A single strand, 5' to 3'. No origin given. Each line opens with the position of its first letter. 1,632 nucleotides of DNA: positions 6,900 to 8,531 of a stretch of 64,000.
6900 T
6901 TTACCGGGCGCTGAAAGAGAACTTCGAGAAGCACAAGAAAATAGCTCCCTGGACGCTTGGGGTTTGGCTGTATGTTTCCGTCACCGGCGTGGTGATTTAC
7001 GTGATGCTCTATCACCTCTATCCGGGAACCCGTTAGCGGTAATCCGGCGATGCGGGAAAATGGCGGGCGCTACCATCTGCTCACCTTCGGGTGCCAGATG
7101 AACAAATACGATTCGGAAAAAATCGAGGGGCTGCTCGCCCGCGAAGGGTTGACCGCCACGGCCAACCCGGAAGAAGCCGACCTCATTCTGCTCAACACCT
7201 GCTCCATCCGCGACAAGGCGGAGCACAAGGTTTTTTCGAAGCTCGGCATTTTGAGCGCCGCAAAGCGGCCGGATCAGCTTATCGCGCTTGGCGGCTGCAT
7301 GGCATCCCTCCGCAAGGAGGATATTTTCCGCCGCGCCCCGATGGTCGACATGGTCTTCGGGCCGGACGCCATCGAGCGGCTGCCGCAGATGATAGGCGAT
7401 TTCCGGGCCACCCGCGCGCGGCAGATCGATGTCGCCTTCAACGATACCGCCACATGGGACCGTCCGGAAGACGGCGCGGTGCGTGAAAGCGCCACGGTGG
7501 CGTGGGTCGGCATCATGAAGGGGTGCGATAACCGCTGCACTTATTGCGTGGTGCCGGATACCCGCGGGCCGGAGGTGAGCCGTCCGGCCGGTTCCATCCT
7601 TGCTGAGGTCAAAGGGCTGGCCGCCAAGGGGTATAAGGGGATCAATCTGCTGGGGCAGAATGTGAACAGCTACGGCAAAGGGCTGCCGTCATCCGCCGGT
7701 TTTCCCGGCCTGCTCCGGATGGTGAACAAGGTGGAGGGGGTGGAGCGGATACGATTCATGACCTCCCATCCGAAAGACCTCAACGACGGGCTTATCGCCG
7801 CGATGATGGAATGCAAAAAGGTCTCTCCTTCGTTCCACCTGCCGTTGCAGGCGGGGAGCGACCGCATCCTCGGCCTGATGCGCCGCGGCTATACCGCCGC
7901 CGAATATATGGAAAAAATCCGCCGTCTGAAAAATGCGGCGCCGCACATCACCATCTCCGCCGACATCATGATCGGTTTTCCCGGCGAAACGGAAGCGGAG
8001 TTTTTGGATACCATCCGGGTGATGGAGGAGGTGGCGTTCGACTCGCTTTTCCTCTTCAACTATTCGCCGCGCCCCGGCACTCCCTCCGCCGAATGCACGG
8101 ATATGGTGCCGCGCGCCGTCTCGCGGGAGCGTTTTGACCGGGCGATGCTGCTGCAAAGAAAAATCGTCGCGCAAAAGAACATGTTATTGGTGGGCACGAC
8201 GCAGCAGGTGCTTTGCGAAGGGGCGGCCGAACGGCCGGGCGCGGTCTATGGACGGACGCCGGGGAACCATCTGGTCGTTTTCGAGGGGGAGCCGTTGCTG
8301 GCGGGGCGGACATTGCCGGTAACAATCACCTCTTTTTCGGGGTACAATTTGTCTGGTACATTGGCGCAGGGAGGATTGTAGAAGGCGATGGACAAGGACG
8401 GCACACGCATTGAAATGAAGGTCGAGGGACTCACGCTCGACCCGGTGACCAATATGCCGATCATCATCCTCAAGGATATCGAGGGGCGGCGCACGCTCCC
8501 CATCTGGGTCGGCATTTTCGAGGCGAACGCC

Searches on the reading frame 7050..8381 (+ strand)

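Call 83: search_protein_families(library=pfam, proteins=[window:7050-8381:+], max_evalue=0.00001)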
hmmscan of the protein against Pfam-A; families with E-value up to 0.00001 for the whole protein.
window:7050-8381:+ (443 aa): 3 families
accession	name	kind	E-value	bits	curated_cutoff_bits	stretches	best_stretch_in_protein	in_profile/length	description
PF00919.26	UPF0004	-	7.8e-30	103.2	27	1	7-104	1-98/98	Uncharacterized protein family UPF0004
PF04055.27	Radical_SAM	-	3.1e-23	83.2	29.5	1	155-323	3-164/166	Radical SAM superfamily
PF01938.26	TRAM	-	2.1e-06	27.9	21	1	380-436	3-58/61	TRAM domain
